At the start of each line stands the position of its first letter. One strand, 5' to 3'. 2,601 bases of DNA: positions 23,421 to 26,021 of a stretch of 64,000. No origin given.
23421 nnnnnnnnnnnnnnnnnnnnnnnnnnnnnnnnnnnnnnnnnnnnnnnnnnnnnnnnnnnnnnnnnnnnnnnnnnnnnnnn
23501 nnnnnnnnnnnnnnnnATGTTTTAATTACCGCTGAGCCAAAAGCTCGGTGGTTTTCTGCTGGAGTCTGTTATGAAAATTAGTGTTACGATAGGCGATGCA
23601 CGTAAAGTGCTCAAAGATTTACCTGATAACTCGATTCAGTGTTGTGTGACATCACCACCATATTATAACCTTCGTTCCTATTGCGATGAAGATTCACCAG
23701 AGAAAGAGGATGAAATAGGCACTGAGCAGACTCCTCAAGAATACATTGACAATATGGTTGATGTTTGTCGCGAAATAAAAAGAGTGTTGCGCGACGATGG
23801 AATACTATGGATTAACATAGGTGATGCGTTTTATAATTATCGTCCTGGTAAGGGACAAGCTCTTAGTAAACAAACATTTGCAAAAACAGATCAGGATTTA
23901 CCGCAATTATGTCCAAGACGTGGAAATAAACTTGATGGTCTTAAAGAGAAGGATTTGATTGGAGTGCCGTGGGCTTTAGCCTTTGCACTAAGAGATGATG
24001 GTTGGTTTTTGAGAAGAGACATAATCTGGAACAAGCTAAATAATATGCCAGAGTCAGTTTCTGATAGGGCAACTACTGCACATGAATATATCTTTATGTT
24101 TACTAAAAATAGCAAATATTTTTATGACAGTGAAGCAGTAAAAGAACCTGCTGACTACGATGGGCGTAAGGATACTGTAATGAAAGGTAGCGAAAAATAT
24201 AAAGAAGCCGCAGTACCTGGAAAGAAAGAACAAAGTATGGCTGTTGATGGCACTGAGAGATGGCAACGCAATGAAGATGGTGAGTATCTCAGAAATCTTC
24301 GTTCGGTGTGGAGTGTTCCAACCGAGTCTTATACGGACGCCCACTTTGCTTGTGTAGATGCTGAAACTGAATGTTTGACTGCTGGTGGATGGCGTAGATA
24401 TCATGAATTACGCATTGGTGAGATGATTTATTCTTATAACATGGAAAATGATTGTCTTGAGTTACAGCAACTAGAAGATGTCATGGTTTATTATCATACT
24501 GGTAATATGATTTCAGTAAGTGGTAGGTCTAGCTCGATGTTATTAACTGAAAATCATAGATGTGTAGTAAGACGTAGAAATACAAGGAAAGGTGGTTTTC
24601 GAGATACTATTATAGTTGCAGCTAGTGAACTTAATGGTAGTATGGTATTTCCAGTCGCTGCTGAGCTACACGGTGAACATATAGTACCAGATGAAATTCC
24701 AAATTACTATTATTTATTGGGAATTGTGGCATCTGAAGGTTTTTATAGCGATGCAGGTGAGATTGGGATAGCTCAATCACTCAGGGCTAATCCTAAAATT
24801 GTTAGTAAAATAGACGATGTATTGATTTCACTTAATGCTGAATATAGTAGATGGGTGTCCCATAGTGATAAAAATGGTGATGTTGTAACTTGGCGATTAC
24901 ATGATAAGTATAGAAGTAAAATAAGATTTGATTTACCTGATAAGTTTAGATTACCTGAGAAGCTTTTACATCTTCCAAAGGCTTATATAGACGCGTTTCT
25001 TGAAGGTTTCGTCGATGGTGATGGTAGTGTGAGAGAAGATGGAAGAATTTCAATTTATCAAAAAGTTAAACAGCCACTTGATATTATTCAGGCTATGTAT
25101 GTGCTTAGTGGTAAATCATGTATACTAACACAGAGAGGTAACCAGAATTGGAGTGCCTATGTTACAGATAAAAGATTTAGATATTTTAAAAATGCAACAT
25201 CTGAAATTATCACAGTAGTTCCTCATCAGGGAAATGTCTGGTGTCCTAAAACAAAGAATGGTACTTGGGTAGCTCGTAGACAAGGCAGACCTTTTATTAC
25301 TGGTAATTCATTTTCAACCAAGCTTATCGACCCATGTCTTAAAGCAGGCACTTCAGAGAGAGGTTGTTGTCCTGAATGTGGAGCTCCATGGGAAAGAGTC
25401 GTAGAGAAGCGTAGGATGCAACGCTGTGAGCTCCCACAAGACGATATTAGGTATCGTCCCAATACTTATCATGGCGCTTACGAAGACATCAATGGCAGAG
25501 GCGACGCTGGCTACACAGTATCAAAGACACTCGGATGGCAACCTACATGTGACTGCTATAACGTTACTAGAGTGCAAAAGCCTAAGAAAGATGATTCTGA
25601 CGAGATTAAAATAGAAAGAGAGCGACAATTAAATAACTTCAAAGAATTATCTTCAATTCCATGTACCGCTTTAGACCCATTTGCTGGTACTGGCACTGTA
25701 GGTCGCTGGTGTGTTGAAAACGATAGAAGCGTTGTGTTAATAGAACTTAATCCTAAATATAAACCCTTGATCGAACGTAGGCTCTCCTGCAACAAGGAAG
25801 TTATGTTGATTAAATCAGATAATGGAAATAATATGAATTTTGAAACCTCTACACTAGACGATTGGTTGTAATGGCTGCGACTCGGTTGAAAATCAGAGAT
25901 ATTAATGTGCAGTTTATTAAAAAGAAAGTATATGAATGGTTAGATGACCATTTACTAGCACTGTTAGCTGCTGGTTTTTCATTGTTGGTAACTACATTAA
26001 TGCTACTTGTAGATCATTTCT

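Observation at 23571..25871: Beta-class SPPY DNA methyltransferase carrying a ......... intein; second intein in 64 kb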

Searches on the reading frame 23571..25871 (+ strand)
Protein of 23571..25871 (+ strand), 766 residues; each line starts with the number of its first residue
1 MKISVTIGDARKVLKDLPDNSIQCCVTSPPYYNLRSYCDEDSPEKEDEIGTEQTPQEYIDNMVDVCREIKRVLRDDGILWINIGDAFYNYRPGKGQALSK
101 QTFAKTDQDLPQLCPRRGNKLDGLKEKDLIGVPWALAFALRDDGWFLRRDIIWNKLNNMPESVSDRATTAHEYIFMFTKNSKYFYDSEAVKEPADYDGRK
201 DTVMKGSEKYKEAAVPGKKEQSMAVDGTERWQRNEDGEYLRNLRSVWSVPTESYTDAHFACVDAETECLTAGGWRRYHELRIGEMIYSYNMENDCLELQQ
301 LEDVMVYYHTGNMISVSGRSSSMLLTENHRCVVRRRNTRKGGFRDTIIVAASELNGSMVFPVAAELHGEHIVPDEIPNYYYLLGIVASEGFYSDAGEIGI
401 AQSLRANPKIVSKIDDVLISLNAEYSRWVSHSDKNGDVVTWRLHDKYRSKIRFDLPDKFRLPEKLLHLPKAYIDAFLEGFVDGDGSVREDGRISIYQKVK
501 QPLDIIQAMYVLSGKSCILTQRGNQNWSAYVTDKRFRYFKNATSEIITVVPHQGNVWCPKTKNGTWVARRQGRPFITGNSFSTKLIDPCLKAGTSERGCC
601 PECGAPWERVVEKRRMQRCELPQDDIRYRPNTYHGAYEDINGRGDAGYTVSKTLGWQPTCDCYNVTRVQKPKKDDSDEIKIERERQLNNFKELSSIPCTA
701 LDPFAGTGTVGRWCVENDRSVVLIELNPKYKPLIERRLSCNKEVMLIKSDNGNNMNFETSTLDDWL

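Call 3: search_protein_families(library=pfam, proteins=[window:23571-25871:+], max_evalue=1)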
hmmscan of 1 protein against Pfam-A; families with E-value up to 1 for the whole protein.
window:23571-25871:+ (766 aa): 4 families
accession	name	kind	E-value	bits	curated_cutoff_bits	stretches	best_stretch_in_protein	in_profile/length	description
PF01555.25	N6_N4_Mtase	-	1.7e-33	116.9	26.7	2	22-204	1-132/221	DNA methylase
PF14528.11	LAGLIDADG_3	-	0.0003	21.4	22.5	1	473-509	3-42/82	LAGLIDADG-like domain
PF08241.18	Methyltransf_11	-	0.06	14.4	21.2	0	57-81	71-95/95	Methyltransferase domain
PF05204.19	Hom_end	-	0.087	13.4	21.1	0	475-494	16-37/110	Homing endonuclease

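Call 4: search_protein_families(library=ncbifam, proteins=[window:23571-25871:+], max_evalue=1)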
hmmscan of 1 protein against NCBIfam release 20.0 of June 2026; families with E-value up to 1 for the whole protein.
window:23571-25871:+ (766 aa): 4 families
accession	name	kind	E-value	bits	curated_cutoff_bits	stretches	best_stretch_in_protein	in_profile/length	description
NF050803.1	DnaMtaseCcrMCaul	equivalog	3.8e-15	55.6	830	3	138-202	99-166/350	adenine-specific DNA-methyltransferase CcrM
NF008572.0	PRK11524.1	equivalog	1.5e-08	34.1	292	2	5-81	17-84/294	adenine-specific DNA-methyltransferase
NF010253.0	PRK13699.1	subfamily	5.7e-05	22.9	244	2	7-79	6-68/226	DNA methyltransferase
NF045703.1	rSAM_Tes_intein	exception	0.047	11.4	1700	1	377-500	369-492/1040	tetraether lipid synthase Tes, intein-containing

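Call 5: search_solved_structures(query=window:23571-25871:+, max_evalue=1, show_alignments=3)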
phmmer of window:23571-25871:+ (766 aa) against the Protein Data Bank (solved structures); distinct sequences matched with E-value up to 1: 12.
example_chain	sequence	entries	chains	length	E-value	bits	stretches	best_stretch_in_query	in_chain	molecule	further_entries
2zie_A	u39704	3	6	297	3.7e-11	44.9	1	6-87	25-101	Putative modification methylase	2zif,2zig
1nw8_A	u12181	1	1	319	2.8e-08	35.4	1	144-217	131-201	MODIFICATION METHYLASE RSRI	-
1eg2_A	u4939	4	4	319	2.9e-08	35.4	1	144-217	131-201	MODIFICATION METHYLASE RSRI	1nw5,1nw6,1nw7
8s9m_A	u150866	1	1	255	8.3e-08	33.9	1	8-86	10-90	DNA cytosine-N4 methyltransferase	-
8s9n_A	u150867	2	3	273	1.1e-07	33.5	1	8-86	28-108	DNA cytosine-N4 methyltransferase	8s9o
6pbd_A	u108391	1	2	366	3e-06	28.8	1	137-195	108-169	Modification methylase CcrMI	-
9c3u_A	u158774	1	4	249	1.2e-05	26.8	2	654-738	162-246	Methyltransferase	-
8urk_A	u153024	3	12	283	1.8e-05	26.2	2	654-739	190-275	Methyltransferase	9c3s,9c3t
5hek_A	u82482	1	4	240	0.027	15.6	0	699-739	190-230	Adenine specific DNA methyltransferase (DpnA)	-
1boo_A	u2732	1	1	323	0.03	15.5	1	4-93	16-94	PROTEIN (N-4 CYTOSINE-SPECIFIC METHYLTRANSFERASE PVU II)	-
5hfj_A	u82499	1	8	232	0.034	15.3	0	700-739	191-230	Adenine specific DNA methyltransferase (DpnA)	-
2dch_X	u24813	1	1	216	0.063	14.4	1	377-488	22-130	putative homing endonuclease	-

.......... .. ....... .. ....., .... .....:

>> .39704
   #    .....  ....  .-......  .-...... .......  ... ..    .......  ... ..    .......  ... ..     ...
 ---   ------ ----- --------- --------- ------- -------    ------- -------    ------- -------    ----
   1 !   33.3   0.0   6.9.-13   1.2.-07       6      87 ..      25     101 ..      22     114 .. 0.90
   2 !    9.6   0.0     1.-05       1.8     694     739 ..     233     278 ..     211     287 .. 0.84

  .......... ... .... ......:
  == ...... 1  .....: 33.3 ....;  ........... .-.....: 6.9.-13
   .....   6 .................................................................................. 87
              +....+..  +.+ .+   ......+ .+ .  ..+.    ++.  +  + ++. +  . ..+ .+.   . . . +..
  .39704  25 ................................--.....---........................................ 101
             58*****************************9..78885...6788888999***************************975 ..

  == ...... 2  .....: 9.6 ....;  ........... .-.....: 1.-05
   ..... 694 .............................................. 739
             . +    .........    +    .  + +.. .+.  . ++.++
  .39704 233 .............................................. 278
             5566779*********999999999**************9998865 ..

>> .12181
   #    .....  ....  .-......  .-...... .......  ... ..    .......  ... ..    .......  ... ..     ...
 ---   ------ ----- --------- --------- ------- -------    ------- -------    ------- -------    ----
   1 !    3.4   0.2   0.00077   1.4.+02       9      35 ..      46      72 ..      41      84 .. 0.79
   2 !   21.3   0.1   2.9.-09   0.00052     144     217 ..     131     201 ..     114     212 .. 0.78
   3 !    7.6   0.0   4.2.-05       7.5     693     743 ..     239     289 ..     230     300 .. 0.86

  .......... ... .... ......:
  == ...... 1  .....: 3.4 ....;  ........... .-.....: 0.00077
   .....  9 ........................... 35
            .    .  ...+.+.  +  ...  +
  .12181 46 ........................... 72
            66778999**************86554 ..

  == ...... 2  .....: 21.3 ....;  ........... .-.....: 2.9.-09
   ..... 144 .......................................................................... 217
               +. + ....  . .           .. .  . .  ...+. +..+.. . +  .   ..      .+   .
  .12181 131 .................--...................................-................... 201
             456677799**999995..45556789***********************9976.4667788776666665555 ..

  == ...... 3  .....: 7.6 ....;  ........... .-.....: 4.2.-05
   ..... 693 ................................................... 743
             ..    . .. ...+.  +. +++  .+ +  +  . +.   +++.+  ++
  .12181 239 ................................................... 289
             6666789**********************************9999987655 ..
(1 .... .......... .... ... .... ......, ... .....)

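Call 7: search_dna_similar(query=window:23571-25871:+, collection=phages, mode=protein, max_rows=40)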
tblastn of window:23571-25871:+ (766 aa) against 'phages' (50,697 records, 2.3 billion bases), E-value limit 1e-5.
Records with a match: 390; places in all: 392; records where one place covers at least 80% of the query: 0.
Best place of each record, by identity: <60% 390.
By first word of the organism name: Mycobacterium 209; Gordonia 35; Burkholderia 28; Prochlorococcus 20; Pseudomonas 14; Cyanophage 8; Marine 7; uncultured 6; Synechococcus 6; Dickeya 6; and 24 more.
By host as written in the record: Mycobacterium smegmatis mc2 155 138; - 37; Mycobacterium smegmatis mc#155 33; Gordonia terrae 3612 24; Burkholderia sp. 19; Mycobacterium smegmatis mc2155 5; Synechococcus sp. WH8102 4; Prochlorococcus sp. MED4 4; and 76 more.
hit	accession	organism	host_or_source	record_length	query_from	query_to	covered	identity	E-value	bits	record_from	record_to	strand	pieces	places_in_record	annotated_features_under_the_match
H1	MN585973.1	Mycobacterium phage StAnnes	Mycobacterium smegmatis mc2 155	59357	2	587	77%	30.8%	2e-46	271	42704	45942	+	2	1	70: endonuclease | 64: DNA methylase | 68: hypothetical protein | 66: hypothetical protein | 67: hypothetical protein | and 2 other names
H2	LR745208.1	uncultured phage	metagenomic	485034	1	743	58%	39.4%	1e-55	307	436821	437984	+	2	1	record has no annotation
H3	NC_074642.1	Methanoculleus virus L4768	Methanoculleus bourgensis E02.3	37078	1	744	61%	36.8%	2e-51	303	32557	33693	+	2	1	adenine-specific methyltransferase | hypothetical protein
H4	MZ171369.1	Methanoculleus virus Blf4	Methanoculleus bourgensis E02.3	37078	1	744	61%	36.8%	2e-51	303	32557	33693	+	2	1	adenine-specific methyltransferase | hypothetical protein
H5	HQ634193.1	Cyanophage P-RSM6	Prochlorococcus NATL2A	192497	1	272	36%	53.3%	9e-77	277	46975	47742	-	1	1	cytosine methyltransferase | hypothetical protein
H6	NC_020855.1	Cyanophage P-RSM6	Prochlorococcus NATL2A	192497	1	272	36%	53.3%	9e-77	277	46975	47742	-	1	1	DNA methyltransferase | DNA polymerase processivity factor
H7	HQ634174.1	Prochlorococcus phage MED4-213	Prochlorococcus MED4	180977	1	272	36%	52.0%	1e-75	273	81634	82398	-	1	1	cytosine methyltransferase | hypothetical protein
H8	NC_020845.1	Prochlorococcus phage MED4-213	Prochlorococcus MED4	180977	1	272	36%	52.0%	1e-75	273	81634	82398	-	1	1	site-specific DNA-methyltransferase | DNA methyltransferase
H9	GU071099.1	Prochlorococcus phage P-RSM4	Prochlorococcus sp. MIT9303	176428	2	272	35%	52.0%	1e-74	270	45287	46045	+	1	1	dam: DNA adenine methylase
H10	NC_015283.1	Prochlorococcus phage P-RSM4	Prochlorococcus sp. MIT9303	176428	2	272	35%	52.0%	1e-74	270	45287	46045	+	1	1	dam: DNA methyltransferase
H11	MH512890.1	Cyanophage S-TIM4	Synechococcus sp. WH8102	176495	2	272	35%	52.0%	1e-74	270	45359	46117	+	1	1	dam: DNA adenine methylase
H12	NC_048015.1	Cyanophage S-TIM4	Synechococcus sp. WH8102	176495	2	272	35%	52.0%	1e-74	270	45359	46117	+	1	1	dam: DNA methyltransferase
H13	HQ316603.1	Cyanophage S-SSM6b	Synechococcus sp. WH8109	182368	1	272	36%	51.5%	2e-73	266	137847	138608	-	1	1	DNA methylase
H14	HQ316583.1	Synechococcus phage S-SSM4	Synechococcus sp. WH8018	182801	1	272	36%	51.5%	2e-73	266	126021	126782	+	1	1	cytosine methyltransferase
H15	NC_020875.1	Synechococcus phage S-SSM4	Synechococcus sp. WH8018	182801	1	272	36%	51.5%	2e-73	266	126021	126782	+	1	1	site-specific DNA-methyltransferase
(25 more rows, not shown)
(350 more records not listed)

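Call 9: get_annotated_region(hit=H3, flank=1500)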
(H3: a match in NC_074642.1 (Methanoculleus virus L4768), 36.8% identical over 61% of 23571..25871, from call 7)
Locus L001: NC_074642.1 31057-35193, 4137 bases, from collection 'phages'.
description: Methanoculleus virus L4768, complete genome.
organism: Methanoculleus virus L4768 (NCBI taxid 2856180)
taxonomy: Viruses; Duplodnaviria; Heunggongvirae; Uroviricota; Caudoviricetes
host: Methanoculleus bourgensis E02.3; source: biogas sludge; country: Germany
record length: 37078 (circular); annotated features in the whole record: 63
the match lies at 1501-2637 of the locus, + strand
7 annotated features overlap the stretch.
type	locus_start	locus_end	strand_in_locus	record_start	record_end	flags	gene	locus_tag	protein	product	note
CDS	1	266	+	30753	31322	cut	-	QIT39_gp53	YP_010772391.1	hypothetical protein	-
CDS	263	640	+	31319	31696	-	-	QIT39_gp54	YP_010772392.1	hypothetical protein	-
CDS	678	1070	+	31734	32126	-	-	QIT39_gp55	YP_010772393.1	hypothetical protein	-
CDS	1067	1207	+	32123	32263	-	-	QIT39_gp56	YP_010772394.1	hypothetical protein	-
CDS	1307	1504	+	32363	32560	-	-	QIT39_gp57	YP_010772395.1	hypothetical protein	-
CDS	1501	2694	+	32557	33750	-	-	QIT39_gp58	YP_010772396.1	adenine-specific methyltransferase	-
CDS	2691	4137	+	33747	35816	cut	-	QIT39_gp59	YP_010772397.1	DNA primase/helicase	-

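Call 10: get_annotated_region(hit=H8, flank=2500)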
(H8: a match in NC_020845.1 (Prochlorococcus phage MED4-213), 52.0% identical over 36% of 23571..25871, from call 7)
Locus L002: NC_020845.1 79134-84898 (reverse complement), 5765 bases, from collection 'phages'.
description: Cyanophage MED4-213, complete genome.
organism: Prochlorococcus phage MED4-213 (NCBI taxid 889956)
taxonomy: Viruses; Duplodnaviria; Heunggongvirae; Uroviricota; Caudoviricetes; Eurybiavirus; Eurybiavirus MED4213
host: Prochlorococcus MED4; source: ALOHA; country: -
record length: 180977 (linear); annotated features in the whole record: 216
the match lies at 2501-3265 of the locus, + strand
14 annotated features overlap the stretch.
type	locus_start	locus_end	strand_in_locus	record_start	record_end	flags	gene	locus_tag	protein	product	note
CDS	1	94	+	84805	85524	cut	-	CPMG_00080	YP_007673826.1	hypothetical protein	-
CDS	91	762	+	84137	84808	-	-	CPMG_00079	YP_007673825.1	hypothetical protein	-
CDS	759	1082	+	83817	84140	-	-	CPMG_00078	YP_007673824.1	hypothetical protein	-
CDS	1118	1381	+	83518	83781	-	-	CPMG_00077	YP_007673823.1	hypothetical protein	-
CDS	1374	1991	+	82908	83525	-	-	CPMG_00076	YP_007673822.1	2OG-Fe(II) oxygenase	-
CDS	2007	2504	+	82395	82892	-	-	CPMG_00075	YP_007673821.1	DNA methyltransferase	-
CDS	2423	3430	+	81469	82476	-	-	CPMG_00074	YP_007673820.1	site-specific DNA-methyltransferase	-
CDS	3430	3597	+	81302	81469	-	-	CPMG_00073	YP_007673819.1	hypothetical protein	-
CDS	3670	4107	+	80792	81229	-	-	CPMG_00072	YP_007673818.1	hypothetical protein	-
CDS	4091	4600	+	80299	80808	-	-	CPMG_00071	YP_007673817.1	2OG-Fe(II) oxygenase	-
CDS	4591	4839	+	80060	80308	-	-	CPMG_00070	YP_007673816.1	hypothetical protein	-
CDS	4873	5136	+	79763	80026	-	-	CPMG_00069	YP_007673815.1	hypothetical protein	-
CDS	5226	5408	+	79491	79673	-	-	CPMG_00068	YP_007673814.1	hypothetical protein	-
CDS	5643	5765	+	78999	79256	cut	-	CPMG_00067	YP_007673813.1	hypothetical protein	-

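Call 11: get_annotated_region(hit=H2, flank=1500)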
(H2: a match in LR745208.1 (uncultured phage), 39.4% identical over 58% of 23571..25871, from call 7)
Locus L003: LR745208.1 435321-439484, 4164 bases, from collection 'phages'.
description: uncultured phage genome assembly, chromosome: 1.
organism: uncultured phage (NCBI taxid 278008)
taxonomy: Viruses; environmental samples
host: -; source: metagenomic; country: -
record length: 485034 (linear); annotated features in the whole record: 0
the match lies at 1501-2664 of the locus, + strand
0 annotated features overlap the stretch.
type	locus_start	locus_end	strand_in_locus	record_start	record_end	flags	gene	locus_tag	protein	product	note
